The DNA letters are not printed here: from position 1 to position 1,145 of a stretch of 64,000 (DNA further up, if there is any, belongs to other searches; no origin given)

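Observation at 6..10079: Tandemly duplicated cassette: ParB-fold coiled-coil protein / unknown / complete ClpX paralogue / unknown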

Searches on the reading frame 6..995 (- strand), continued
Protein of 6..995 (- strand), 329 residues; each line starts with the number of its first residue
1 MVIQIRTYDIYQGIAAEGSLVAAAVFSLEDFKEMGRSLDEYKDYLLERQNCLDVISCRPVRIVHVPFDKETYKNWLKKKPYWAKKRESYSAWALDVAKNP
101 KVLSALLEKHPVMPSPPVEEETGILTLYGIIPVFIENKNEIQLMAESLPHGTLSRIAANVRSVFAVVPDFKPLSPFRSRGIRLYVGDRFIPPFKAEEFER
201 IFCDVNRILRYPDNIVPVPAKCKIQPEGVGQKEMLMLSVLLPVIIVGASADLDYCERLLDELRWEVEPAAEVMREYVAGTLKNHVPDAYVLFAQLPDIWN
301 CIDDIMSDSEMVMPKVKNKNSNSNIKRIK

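Call 52: search_protein_representatives(alignment_id=A1)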
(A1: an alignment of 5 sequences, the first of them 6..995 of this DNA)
Query: 5 sequences, 335 profile positions. Proteins with E-value up to 0.001 (for the whole library): 58; up to 1e-10: 56; up to 1e-30: 40. The best 58 are listed.
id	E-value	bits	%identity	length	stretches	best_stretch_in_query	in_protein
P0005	4.0e-149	512.9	-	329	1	1-335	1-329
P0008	3.7e-142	490.0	-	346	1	2-335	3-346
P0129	3.9e-127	440.6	-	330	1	3-321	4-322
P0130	2.0e-106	372.6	-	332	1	5-335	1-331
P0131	7.3e-95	334.5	-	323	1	22-335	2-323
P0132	4.0e-91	322.3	-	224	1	5-235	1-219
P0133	4.4e-89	315.6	-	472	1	4-335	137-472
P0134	2.9e-88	312.9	-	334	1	5-335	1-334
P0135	7.0e-85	301.7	-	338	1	5-308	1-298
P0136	1.3e-82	294.2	-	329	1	5-335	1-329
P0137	5.2e-80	285.7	-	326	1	9-335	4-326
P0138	2.2e-73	263.9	-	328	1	13-325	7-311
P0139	2.3e-68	247.4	-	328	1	5-285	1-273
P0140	9.9e-68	245.4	-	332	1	6-324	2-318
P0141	9.1e-67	242.2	-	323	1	5-335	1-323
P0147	1.3e-56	208.8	-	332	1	5-335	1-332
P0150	1.7e-51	192.0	-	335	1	5-320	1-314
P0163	1.3e-36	143.0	-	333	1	6-267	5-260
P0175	8.7e-20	87.7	-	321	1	26-265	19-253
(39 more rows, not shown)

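Call 66: find_related_loci(query=A4, collection=metagenome_contigs, flank=10000)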
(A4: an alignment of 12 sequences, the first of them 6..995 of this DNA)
Query A4 (329 aa) in metagenome_contigs; peptide patterns used: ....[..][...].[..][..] (x = any residue, [..] = any of these).
64 stretches matched a pattern, but none encodes a relative of the query by tblastn (E <= 1e-3).

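Call 67: find_encoding_contigs(protein=P0133, flank=10000, max_places=3)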
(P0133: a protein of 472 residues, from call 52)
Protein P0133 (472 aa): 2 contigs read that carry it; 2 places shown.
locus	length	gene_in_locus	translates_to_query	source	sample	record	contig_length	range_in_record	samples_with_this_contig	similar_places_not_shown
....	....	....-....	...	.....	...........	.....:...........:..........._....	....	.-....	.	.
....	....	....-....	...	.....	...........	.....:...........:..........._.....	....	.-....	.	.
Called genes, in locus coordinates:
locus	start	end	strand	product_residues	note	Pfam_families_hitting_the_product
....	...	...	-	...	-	-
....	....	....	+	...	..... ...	-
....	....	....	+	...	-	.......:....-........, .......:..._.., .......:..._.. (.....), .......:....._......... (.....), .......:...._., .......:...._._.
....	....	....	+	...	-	-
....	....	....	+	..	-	?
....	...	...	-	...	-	-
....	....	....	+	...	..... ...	-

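Call 68: list_cluster_members(proteins=[P0129, P0134, P0135, P0136, P0137, P0141, P0147, P0150, P0163, P0175])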
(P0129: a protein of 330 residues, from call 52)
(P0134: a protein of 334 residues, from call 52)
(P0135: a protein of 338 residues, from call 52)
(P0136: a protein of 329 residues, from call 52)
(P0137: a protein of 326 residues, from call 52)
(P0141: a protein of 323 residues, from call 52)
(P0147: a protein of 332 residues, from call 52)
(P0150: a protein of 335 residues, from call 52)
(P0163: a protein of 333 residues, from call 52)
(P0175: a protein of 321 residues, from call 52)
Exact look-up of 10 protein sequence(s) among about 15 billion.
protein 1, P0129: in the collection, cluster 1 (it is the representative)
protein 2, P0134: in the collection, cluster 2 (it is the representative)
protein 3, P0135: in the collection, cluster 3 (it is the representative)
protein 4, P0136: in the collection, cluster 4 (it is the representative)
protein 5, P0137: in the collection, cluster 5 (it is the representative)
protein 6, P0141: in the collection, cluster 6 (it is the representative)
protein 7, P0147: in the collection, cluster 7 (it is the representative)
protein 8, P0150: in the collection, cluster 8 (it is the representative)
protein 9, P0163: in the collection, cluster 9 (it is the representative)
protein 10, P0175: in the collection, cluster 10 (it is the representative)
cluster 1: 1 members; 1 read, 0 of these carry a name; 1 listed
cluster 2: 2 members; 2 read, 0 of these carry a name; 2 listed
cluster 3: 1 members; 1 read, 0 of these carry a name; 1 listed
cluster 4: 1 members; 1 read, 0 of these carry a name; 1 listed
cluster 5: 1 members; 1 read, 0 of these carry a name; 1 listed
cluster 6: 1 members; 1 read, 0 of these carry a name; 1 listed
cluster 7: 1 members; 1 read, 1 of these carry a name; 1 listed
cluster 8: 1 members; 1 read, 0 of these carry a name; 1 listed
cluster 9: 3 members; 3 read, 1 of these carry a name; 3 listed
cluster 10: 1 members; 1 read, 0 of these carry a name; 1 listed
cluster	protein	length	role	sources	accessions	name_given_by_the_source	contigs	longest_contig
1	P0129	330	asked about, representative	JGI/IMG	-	-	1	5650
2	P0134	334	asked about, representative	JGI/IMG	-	-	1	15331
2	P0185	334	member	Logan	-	-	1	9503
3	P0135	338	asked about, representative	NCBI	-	-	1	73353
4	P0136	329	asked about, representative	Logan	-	-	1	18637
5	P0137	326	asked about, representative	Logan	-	-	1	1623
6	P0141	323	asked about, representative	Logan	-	-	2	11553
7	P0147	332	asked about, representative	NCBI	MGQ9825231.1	MAG: hypothetical protein ACUVSK_09570 [Desulfotomaculales bacterium]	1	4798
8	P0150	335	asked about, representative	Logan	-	-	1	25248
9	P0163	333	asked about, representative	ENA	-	-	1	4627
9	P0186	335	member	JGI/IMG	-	hypothetical protein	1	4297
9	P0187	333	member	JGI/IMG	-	-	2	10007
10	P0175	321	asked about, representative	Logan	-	-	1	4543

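Call 69: find_encoding_contigs(protein=P0150, flank=10000, max_places=2)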
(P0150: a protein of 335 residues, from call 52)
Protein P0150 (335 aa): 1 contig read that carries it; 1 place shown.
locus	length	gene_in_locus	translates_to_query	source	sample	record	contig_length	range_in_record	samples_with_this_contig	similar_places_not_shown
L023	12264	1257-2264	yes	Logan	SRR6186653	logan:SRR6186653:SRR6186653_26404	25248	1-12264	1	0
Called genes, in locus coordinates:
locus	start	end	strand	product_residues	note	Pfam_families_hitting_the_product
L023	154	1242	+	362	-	PF00712:DNA_pol3_beta, PF02767:DNA_pol3_beta_2, PF02768:DNA_pol3_beta_3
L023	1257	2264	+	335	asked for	-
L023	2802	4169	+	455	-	PF25856:MPN635_N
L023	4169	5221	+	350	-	-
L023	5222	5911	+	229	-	-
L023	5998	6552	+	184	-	-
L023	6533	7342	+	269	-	-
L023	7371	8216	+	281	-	-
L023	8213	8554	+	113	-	-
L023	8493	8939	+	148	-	-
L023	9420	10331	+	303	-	-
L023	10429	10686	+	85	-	-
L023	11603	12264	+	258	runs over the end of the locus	-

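Call 70: find_encoding_contigs(protein=P0136, flank=10000, max_places=2)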
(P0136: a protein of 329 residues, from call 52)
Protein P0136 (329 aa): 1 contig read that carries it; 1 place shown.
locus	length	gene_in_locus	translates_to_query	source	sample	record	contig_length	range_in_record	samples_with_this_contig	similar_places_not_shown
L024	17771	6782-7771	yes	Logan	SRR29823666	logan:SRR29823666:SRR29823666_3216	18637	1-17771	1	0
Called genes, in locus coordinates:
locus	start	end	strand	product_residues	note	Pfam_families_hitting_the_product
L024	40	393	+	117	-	-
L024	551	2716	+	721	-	PF23139:OB_YrrC, PF14490:HHH_RecD2, PF13086:AAA_11 (faint), PF13245:AAA_19, PF13604:AAA_30, PF01443:Viral_helicase1 (faint), PF18335:SH3_13, PF13538:UvrD_C_2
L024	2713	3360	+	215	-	-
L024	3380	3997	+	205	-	PF13456:RVT_3 (weak), PF04434:SWIM (weak)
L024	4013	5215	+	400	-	PF06689:zf-C4_ClpX, PF00493:MCM (faint), PF00004:AAA, PF07724:AAA_2, PF07728:AAA_5 (faint), PF10431:ClpB_D2-small (weak)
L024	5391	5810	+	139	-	PF03838:RecU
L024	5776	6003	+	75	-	-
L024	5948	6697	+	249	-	PF01844:HNH (weak)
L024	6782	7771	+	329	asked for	-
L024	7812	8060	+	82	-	PF10087:DUF2325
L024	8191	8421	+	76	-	-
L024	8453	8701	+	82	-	-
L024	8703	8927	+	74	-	-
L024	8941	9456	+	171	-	PF04307:YdjM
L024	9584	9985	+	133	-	-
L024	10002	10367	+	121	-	PF18895:T4SS_pilin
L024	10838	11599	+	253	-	-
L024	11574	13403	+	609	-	PF01935:DUF87, PF19044:P-loop_TraG, PF12846:AAA_10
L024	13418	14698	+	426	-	PF18895:T4SS_pilin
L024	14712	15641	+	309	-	-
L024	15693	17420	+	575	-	PF01464:SLT, PF01551:Peptidase_M23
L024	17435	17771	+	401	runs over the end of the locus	?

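Call 79: search_protein_families(library=pfam, proteins=[window:6-995:-, L024:2713-3360:+], max_evalue=5)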
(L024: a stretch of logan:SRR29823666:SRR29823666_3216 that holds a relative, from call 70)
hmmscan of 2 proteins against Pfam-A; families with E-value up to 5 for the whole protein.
window:6-995:- (329 aa): 0 families

L024:2713-3360:+ (215 aa): 1 family
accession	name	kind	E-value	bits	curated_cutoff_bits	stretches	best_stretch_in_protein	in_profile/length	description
PF13174.12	TPR_6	-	0.11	13.7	26.3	0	168-183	18-33/33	Tetratricopeptide repeat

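Call 85: fold_search(model_id=the predicted structure, library=viral)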
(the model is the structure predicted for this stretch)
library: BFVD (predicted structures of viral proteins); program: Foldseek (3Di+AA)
matches with E <= 10: 187; with E <= 0.001: 0
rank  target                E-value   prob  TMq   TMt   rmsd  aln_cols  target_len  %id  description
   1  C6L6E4                1.4e-02  0.16  0.10  0.06  23.1       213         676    8  Immediate-early 2 [Caviid betaherpesvirus 2]
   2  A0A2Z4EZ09            1.6e-02  0.16  0.10  0.06  22.8       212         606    6  (no name in the UniProt tables at hand)
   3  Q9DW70                2.6e-02  0.18  0.11  0.08  25.2       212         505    8  PR122-EX5 (Fragment) [Rat cytomegalovirus (strain Maastricht)]
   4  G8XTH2                6.6e-02  0.15  0.15  0.13  20.2       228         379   12  Protein UL117 [Simian cytomegalovirus (strain Colburn)]
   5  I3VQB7                6.6e-02  0.12  0.10  0.09  21.1       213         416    8  B122 [miniopterid betaherpesvirus 1]
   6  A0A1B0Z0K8            7.0e-02  0.57  0.22  0.42  10.3       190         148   12  (no name in the UniProt tables at hand)
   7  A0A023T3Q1            7.0e-02  0.11  0.11  0.18  13.8       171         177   15  Matrix protein [Sunguru virus]
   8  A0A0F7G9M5            7.4e-02  0.12  0.12  0.10  21.6       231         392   10  UL122 [Papiine betaherpesvirus 4]
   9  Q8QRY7                7.8e-02  0.10  0.12  0.08  18.2       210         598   11  Regulatory protein IE2 [Panine betaherpesvirus 2]
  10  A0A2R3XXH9            8.3e-02  0.08  0.10  0.10  18.8       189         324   10  Immediate-early protein 2 [Human betaherpesvirus 6]
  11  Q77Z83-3              1.3e-01  0.07  0.10  0.08  17.5       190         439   10  (no name look-up for this kind of identifier)
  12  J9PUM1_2              1.3e-01  0.05  0.09  0.05  22.6       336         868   10  Tail tape measure protein [Bacillus phage BCD7]
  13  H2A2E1                2.0e-01  0.08  0.12  0.08  17.2       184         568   11  M117 protein [Murid herpesvirus 1]
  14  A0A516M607            2.0e-01  0.06  0.08  0.19  12.0       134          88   15  (no name in the UniProt tables at hand)
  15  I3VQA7                2.5e-01  0.05  0.11  0.08  24.8       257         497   10  B117 [miniopterid betaherpesvirus 1]
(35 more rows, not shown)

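Call 93: search_dna_similar(query=window:6-995:-, collection=plasmids, mode=protein, max_evalue=0.001, max_rows=20)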
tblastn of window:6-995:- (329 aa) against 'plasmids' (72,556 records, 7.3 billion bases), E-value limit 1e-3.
No match.

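Call 95: search_protein_families(library=pfam, proteins=[L012:931-1653:+, L012:3081-3917:+, L012:3924-4367:+, L012:4368-5222:+, L012:5499-6731:-, L012:6757-7965:-, L012:8418-9080:-, L012:10138-11043:-, L012:11068-11706:-, L012:11717-12376:-], max_evalue=0.001)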
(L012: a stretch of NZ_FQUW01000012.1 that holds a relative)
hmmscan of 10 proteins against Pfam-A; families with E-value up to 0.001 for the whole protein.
L012:931-1653:+ (240 aa): 0 families

L012:3081-3917:+ (278 aa): 1 family
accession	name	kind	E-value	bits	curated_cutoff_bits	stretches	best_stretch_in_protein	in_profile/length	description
PF02086.21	MethyltransfD12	-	2.3e-70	237.6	22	1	20-259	1-253/253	D12 class N6 adenine-specific DNA methyltransferase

L012:3924-4367:+ (147 aa): 1 family
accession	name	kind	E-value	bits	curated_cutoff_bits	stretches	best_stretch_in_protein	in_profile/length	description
PF20472.4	PDDEXK_11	-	1.1e-24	87.3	23.7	1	9-145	1-144/145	PD-(D/E)XK nuclease superfamily domain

L012:4368-5222:+ (284 aa): 3 families
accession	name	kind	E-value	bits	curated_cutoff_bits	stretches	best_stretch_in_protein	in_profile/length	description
PF00589.27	Phage_integrase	-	2.8e-38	131.8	27.1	1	108-268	1-167/172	Phage integrase family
PF13495.12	Phage_int_SAM_4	-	4.1e-11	43.6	27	1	4-85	3-80/85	Phage integrase, N-terminal SAM-like domain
PF02899.23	Phage_int_SAM_1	-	3.2e-07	31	22.3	1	4-85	2-81/83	Phage integrase, N-terminal SAM-like domain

L012:5499-6731:- (410 aa): 1 family
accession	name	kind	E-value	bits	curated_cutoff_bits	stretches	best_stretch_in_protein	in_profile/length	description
PF00375.23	SDF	-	8.6e-116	387.6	27.9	1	9-395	1-387/387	Sodium:dicarboxylate symporter family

L012:6757-7965:- (402 aa): 1 family
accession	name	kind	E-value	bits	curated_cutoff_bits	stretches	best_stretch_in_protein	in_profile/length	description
PF00291.31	PALP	-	1.2e-68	232.1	35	1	72-377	1-295/295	Pyridoxal-phosphate dependent enzyme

L012:8418-9080:- (220 aa): 2 families
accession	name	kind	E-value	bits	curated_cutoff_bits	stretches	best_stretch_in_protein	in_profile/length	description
PF08348.17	PAS_6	-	5e-36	123.5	27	1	8-115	1-110/115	YheO-like PAS domain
PF13309.12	HTH_22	-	1.6e-26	92.5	29.6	1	148-209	2-63/63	HTH domain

L012:10138-11043:- (301 aa): 1 family
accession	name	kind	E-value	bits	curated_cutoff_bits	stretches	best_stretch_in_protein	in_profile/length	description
PF04069.17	OpuAC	-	5.9e-73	246.1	21.2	1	34-297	2-257/257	Substrate binding domain of ABC-type glycine betaine transport system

L012:11068-11706:- (212 aa): 1 family
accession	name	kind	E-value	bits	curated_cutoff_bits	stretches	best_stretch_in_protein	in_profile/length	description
PF00528.27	BPD_transp_1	-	7.3e-25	88.2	26.4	1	34-205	1-181/184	Binding-protein-dependent transport system inner membrane component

L012:11717-12376:- (219 aa): 1 family
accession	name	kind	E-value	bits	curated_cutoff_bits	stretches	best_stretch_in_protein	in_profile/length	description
PF00528.27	BPD_transp_1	-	1.2e-24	87.5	26.4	1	43-214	1-181/184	Binding-protein-dependent transport system inner membrane component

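Call 103: search_protein_families(library=ncbifam, proteins=[window:6-995:-], max_evalue=0.001)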
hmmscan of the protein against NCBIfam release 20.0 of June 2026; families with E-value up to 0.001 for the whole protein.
window:6-995:- (329 aa): 0 families
